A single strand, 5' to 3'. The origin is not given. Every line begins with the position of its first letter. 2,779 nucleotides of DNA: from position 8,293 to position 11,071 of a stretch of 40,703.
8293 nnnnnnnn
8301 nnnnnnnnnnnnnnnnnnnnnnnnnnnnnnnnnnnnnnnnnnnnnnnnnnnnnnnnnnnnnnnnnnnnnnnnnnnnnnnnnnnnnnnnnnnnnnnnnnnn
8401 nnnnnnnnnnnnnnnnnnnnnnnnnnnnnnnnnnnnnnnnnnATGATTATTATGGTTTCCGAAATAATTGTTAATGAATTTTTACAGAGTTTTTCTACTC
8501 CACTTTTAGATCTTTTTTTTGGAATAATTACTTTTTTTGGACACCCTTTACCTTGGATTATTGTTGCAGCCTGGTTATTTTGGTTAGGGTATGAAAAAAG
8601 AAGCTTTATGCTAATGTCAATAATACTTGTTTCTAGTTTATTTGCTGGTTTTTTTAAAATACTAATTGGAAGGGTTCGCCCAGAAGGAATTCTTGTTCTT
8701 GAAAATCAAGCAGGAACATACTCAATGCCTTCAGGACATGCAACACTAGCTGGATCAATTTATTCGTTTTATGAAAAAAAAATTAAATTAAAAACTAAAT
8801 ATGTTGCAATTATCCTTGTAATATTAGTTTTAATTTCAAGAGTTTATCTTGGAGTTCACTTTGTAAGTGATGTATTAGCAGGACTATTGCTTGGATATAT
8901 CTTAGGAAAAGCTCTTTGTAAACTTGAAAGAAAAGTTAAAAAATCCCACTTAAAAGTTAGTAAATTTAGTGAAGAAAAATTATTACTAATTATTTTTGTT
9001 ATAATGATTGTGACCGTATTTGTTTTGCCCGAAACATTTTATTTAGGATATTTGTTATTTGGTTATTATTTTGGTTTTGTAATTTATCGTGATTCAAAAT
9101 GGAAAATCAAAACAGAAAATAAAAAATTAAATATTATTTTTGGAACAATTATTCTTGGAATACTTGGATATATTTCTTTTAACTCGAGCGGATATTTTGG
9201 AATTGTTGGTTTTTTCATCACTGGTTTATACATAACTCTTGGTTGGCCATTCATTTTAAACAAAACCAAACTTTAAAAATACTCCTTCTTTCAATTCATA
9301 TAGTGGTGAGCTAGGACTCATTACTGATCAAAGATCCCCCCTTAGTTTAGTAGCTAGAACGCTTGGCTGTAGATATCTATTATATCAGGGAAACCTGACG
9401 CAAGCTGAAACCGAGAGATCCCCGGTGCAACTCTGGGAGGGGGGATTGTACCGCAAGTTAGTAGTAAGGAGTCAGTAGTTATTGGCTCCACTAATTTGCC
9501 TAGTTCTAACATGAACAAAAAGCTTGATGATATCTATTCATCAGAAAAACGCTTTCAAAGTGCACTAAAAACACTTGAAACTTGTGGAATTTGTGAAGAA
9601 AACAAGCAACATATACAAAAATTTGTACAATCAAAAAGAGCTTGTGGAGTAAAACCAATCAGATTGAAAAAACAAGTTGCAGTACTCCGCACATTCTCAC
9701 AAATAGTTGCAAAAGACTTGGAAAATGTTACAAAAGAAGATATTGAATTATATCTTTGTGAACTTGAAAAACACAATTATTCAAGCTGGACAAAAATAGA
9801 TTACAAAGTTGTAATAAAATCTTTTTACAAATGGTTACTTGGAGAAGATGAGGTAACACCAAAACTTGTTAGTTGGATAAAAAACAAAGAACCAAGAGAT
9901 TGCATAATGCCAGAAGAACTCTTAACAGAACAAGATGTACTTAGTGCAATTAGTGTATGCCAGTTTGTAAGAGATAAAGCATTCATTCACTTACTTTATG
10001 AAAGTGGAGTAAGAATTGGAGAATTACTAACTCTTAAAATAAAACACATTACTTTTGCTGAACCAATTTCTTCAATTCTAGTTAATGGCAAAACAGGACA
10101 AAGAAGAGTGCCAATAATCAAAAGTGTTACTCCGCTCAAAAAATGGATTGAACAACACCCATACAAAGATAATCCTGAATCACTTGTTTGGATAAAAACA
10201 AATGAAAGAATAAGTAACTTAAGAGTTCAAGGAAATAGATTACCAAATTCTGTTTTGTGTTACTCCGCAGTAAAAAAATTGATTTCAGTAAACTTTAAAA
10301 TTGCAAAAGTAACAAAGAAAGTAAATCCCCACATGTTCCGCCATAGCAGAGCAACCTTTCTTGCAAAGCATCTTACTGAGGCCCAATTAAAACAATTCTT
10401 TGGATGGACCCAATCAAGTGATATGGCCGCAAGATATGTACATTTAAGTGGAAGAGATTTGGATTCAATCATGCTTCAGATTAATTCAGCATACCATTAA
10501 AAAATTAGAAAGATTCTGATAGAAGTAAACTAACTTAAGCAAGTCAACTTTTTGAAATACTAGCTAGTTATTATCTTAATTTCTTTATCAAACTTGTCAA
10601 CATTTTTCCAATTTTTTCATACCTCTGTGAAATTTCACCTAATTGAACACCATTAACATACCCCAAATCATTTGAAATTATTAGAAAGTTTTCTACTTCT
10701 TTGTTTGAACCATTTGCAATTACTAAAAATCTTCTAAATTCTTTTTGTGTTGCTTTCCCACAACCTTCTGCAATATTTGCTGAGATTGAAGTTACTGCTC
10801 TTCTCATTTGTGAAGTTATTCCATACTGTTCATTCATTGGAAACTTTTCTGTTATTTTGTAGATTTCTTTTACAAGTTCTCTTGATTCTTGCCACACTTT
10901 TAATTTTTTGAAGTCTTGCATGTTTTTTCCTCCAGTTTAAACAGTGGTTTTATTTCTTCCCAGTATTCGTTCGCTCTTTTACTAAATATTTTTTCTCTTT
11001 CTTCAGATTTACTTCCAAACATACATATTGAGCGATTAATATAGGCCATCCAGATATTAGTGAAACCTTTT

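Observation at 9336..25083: Integron-like cassette platform: tyrosine recombinase plus ten short gene units, each ending in a tRNA-Tyr-3'-end-derived site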

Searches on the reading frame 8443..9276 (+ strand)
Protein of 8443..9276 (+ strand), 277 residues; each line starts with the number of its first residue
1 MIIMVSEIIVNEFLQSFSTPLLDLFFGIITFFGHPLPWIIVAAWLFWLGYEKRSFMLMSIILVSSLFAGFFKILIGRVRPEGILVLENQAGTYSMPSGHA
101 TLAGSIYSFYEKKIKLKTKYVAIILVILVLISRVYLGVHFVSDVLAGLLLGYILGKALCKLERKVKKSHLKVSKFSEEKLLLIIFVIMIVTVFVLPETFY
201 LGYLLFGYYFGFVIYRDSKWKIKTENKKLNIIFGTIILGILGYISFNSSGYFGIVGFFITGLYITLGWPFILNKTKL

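Call 14: search_protein_families(library=pfam, max_evalue=0.001, proteins=[window:8443-9276:+])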
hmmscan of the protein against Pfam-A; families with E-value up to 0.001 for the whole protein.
window:8443-9276:+ (277 aa): 2 families
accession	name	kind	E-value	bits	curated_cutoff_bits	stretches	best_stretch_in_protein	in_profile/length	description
PF01569.27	PAP2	-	2.4e-19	69.8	27.2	1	57-161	5-124/130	PAP2 superfamily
PF14378.12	PAP2_3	-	2.2e-07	31.3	27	1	88-153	120-186/190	PAP2 superfamily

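Call 24: find_encoding_contigs(protein=window:8443-9276:+, flank=10000, max_places=10)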
Protein window:8443-9276:+ (277 aa): 4 contigs read that carry it; 4 places shown.
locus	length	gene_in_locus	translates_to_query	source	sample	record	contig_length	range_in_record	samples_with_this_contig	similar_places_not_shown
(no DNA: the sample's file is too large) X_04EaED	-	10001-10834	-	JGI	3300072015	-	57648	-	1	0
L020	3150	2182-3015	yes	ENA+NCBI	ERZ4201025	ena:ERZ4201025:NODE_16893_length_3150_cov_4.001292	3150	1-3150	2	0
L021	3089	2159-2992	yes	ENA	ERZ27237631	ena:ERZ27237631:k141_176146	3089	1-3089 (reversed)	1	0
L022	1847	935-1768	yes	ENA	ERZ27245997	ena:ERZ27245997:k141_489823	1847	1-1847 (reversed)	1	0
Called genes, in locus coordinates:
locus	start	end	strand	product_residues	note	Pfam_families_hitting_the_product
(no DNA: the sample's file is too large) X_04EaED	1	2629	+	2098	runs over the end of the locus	PF13620:CarboxypepD_reg (faint)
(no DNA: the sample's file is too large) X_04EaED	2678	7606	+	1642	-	-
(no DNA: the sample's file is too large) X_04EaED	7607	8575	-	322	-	PF04055:Radical_SAM, PF08608:Wyosine_form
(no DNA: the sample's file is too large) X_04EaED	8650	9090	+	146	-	PF10869:DUF2666 (weak)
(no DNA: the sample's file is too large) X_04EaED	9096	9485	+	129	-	-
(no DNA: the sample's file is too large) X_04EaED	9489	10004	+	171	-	-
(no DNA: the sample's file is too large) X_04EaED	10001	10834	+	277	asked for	PF01569:PAP2, PF14378:PAP2_3 (weak)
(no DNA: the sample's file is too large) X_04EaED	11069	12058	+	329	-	PF00589:Phage_integrase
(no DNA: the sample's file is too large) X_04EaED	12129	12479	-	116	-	PF05635:23S_rRNA_IVP, PF22296:bAvd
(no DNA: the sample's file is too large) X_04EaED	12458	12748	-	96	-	-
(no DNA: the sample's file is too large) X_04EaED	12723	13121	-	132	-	-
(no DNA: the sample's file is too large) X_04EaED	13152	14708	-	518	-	-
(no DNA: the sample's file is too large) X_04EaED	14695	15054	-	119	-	-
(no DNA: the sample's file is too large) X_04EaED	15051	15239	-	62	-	-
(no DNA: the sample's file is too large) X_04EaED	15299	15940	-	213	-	-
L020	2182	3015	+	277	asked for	PF01569:PAP2, PF14378:PAP2_3 (weak)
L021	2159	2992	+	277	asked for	PF01569:PAP2, PF14378:PAP2_3 (weak)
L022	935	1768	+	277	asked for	PF01569:PAP2, PF14378:PAP2_3 (weak)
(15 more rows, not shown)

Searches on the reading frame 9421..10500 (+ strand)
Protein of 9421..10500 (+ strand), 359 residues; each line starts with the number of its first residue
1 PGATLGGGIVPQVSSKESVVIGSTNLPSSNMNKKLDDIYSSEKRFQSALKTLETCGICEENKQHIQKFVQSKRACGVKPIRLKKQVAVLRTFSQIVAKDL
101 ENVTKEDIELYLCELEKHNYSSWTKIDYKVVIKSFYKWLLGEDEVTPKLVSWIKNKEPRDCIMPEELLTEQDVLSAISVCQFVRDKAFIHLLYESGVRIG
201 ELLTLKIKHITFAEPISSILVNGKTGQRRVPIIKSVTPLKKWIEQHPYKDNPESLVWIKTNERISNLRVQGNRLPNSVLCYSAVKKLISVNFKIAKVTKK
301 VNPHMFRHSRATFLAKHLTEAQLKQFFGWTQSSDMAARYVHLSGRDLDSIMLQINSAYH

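Call 12: search_protein_families(library=pfam, max_evalue=0.01, proteins=[window:9511-10500:+])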
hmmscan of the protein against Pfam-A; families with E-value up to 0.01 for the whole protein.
window:9511-10500:+ (329 aa): 3 families
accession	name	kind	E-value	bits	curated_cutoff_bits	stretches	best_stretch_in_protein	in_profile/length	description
PF00589.27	Phage_integrase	-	2.8e-20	73.2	27.1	1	138-313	3-169/172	Phage integrase family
PF13495.12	Phage_int_SAM_4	-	7.8e-06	26.7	27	1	37-113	4-82/85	Phage integrase, N-terminal SAM-like domain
PF02899.23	Phage_int_SAM_1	-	5e-05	23.9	22.3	1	56-111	26-81/83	Phage integrase, N-terminal SAM-like domain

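Call 30: find_homologous_proteins(query=window:9421-10500:+, max_evalue=1e-10)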
Query window:9421-10500:+ (359 aa): 2138 proteins with E <= 1e-10 among 3852 candidates; the best 120 are listed.
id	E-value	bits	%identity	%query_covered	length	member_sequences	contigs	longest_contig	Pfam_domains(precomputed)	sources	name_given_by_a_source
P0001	6.0e-217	738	100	92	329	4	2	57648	PF00589.28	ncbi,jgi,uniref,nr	ncbi:MAG: tyrosine-type recombinase/integrase [Candidatus Diapherotrites archaeon]|jgi:integrase/rec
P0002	5.3e-212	721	90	99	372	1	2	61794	PF13495.13,PF00589.28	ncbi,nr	ncbi:MAG: putative tyrosine recombinase XerC-like protein [archaeon ADurb.Bin336]|nr:MAG: putative t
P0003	5.8e-211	718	89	99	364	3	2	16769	PF13495.13,PF00589.28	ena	-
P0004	5.7e-191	652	89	90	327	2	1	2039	PF00589.28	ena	-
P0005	8.8e-190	648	80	100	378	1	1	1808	PF13495.13,PF00589.28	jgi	jgi:integrase/recombinase XerD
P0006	1.8e-165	568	72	99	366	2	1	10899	PF13495.13,PF00589.28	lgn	-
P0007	4.7e-132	458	63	89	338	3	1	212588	PF13495.13,PF00589.28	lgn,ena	-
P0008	4.4e-131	455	62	89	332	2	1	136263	PF13495.13,PF00589.28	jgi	jgi:integrase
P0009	6.8e-129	448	60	91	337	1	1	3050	PF00589.28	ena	-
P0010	1.5e-127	444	59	89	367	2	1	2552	PF00589.28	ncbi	-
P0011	1.5e-127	444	60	92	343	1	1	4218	PF00589.28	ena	-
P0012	3.3e-126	439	61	89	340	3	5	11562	PF00589.28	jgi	-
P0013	9.7e-125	434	58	93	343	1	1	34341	PF00589.28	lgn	-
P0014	2.3e-124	433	57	92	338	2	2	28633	PF00589.28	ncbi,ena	ncbi:MAG: tyrosine-type recombinase/integrase [archaeon]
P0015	2.9e-123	429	55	95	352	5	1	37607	PF00589.28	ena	-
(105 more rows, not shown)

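Call 33: find_encoding_contigs(protein=P0002, flank=10000, max_places=4)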
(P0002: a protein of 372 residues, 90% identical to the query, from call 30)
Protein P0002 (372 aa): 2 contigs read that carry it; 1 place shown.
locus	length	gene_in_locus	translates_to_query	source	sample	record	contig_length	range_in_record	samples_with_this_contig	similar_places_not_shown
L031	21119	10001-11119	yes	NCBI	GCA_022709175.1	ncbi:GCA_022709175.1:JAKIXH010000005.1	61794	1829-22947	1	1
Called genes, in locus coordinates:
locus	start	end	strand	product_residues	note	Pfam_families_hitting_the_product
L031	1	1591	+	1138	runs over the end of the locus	?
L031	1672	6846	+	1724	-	-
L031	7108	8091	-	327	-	PF04055:Radical_SAM, PF08608:Wyosine_form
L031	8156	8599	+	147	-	PF10869:DUF2666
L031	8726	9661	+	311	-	PF01569:PAP2, PF14378:PAP2_3 (weak)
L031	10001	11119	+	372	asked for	PF13495:Phage_int_SAM_4 (faint), PF00589:Phage_integrase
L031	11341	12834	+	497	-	PF13231:PMT_2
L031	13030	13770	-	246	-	PF08843:AbiEii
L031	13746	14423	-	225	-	-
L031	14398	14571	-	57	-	-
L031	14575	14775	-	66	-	-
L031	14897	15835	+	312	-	PF00535:Glycos_transf_2, PF10111:Glyco_tranf_2_2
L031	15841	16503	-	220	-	PF00483:NTP_transferase, PF12804:NTP_transf_3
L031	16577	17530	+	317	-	PF01073:3Beta_HSD, PF01370:Epimerase, PF02719:Polysacc_synt_2, PF04321:RmlD_sub_bind, PF16363:GDP_Man_Dehyd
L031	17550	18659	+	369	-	PF13439:Glyco_transf_4, PF13477:Glyco_trans_4_2, PF20706:GT4-conflict, PF00534:Glycos_transf_1, PF13692:Glyco_trans_1_4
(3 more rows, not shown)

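Call 47: search_protein_families(library=phrogs, max_evalue=0.001, proteins=[window:9511-10500:+])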
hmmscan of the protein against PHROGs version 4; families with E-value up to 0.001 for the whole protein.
window:9511-10500:+ (329 aa): 4 families
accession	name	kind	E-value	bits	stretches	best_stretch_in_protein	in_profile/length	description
phrog_1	-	integration and excision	7.6e-24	85.9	1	57-325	192-448/611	integrase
phrog_216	-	integration and excision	8.4e-16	58.9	1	137-328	55-240/301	integrase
phrog_5830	-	integration and excision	2.6e-05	24.6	1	60-200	32-176/318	integrase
phrog_5127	-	integration and excision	7.3e-05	23.4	1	72-287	135-308/355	integrase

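Call 53: search_protein_families(library=ncbifam, max_evalue=0.001, proteins=[window:9511-10500:+])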
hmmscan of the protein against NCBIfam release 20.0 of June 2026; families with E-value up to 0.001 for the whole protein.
window:9511-10500:+ (329 aa): 8 families
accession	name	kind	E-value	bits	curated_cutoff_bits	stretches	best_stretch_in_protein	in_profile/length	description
NF040815.2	recomb_XerA_Arch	equivalog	1.5e-31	109.9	220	1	37-315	2-257/263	site-specific tyrosine recombinase/integron integrase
TIGR02224.1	recomb_XerC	equivalog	4.7e-27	95.1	335.15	1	67-289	38-254/295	tyrosine recombinase XerC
TIGR02225.1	recomb_XerD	equivalog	9.2e-26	90.8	329.6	1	61-292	27-254/290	site-specific tyrosine recombinase XerD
NF001399.0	PRK00283.1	subfamily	3e-22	79.2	279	1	58-287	36-258/300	tyrosine recombinase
TIGR02249.1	integrase_gron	subfamily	1.5e-12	47.5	265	1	66-213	34-177/315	integron integrase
NF002331.0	PRK01287.1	subfamily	1.5e-11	43.9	371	1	80-284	82-284/365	site-specific tyrosine recombinase XerC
NF003462.0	PRK05084.1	equivalog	2.5e-10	39.6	267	1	153-316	195-348/360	tyrosine recombinase XerS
NF011946.0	PRK15417.1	equivalog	8.5e-05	21.9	435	0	128-200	107-177/337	integron integrase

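Call 54: search_solved_structures(query=window:9511-10500:+, max_evalue=0.001)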
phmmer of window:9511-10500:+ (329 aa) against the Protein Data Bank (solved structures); distinct sequences matched with E-value up to 0.001: 6.
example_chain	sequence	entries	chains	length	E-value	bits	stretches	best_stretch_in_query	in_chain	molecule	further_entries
4a8e_A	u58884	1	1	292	7.5e-11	45.1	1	72-290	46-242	PROBABLE TYROSINE RECOMBINASE XERC-LIKE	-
5hxy_A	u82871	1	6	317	5.3e-08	35.8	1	30-317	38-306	Tyrosine recombinase XerA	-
1a0p_A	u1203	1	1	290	7.2e-07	32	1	106-312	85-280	SITE-SPECIFIC RECOMBINASE XERD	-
5dcf_A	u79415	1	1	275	3.4e-06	29.8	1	153-314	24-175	Tyrosine recombinase XerD,DNA translocase FtsK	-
9i5v_14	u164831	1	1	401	1.1e-05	28.1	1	101-317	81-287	Ribosome-associated translation inhibitor RaiA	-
5jjv_A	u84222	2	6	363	2.9e-05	26.7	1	149-312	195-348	Tyrosine recombinase XerH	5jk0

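Call 62: find_encoding_contigs(protein=P0003, flank=10000, max_places=3)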
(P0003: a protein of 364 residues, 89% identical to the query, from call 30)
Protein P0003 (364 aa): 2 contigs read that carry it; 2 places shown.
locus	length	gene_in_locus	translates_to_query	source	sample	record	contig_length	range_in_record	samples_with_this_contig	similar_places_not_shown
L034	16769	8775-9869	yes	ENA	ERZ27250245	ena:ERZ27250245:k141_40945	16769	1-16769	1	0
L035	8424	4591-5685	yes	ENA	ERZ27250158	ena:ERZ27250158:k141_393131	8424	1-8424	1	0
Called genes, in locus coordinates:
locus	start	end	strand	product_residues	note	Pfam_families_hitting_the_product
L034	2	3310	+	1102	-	?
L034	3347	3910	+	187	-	-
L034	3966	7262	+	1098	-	PF07581:Glug (faint), PF05342:Peptidase_M26_N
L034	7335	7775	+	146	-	PF10869:DUF2666 (weak)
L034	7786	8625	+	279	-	PF01569:PAP2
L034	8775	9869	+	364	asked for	PF13495:Phage_int_SAM_4 (weak), PF00589:Phage_integrase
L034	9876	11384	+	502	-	-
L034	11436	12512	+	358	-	-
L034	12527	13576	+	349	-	PF00188:CAP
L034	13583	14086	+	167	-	PF01966:HD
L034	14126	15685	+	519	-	PF06271:RDD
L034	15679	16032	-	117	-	PF05635:23S_rRNA_IVP, PF22296:bAvd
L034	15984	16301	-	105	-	-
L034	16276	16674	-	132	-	-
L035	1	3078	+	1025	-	?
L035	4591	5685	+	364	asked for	PF13495:Phage_int_SAM_4 (weak), PF00589:Phage_integrase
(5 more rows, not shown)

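Call 63: find_encoding_contigs(protein=P0006, flank=10000, max_places=3)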
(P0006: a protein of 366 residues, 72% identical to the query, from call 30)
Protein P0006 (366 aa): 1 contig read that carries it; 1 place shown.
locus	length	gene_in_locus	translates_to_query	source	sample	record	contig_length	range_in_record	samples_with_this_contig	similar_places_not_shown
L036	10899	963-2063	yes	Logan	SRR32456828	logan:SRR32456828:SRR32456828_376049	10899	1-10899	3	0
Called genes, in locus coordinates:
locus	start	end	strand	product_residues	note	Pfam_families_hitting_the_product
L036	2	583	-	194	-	?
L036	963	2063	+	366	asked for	PF13495:Phage_int_SAM_4 (weak), PF00589:Phage_integrase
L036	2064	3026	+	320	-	-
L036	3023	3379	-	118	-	PF00293:NUDIX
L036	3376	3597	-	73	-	-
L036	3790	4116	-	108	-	-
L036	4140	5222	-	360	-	PF00188:CAP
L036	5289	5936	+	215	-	-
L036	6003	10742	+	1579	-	PF22148:Fervidolysin_NPro-like, PF00082:Peptidase_S8, PF00050:Kazal_1 (weak), PF07648:Kazal_2 (weak)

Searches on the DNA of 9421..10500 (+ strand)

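Call 35: search_rna_families(source=L031, start=9000, end=21119, threshold=gathering)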
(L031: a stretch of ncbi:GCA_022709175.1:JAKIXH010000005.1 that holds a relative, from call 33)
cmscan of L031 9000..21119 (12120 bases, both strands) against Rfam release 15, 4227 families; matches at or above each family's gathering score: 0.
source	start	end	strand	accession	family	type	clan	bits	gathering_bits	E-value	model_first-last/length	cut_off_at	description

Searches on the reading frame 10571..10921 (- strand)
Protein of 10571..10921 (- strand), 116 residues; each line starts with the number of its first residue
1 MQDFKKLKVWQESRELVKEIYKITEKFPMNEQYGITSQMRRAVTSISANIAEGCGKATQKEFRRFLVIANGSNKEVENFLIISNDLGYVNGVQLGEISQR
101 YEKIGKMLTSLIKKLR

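Call 12: search_protein_families(library=pfam, max_evalue=0.01, proteins=[window:10571-10921:-])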
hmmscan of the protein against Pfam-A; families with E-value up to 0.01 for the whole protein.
window:10571-10921:- (116 aa): 2 families
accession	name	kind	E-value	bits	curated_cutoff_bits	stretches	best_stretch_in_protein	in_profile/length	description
PF05635.17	23S_rRNA_IVP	-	3.2e-40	137.1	33.8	1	5-110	1-106/106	23S rRNA-intervening sequence protein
PF22296.2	bAvd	-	2.1e-07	31.8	40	1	11-114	5-106/107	bAvd-like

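Call 47: search_protein_families(library=phrogs, max_evalue=0.001, proteins=[window:10571-10921:-])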
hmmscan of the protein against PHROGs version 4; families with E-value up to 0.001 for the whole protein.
window:10571-10921:- (116 aa): 1 family
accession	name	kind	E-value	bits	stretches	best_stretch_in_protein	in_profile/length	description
phrog_3206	-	DNA, RNA and nucleotide metabolism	8.8e-10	39.4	1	5-115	14-124/154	Avd protein of DGR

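Call 53: search_protein_families(library=ncbifam, max_evalue=0.001, proteins=[window:10571-10921:-])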
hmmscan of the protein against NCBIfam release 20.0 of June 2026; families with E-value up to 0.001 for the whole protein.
window:10571-10921:- (116 aa): 4 families
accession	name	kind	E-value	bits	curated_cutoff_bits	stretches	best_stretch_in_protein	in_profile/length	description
NF008911.0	PRK12275.1-2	subfamily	1.5e-38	131.9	137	1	1-116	1-116/118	hypothetical protein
TIGR02436.1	TIGR02436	subfamily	1.6e-38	131.3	24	1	9-116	1-109/109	four helix bundle protein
NF008912.0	PRK12275.1-6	subfamily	6.1e-25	87.5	124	1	3-115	2-111/117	hypothetical protein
NF033474.1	DivGenRetAVD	equivalog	7.3e-06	26.2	80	1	7-113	1-104/104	diversity-generating retroelement protein Avd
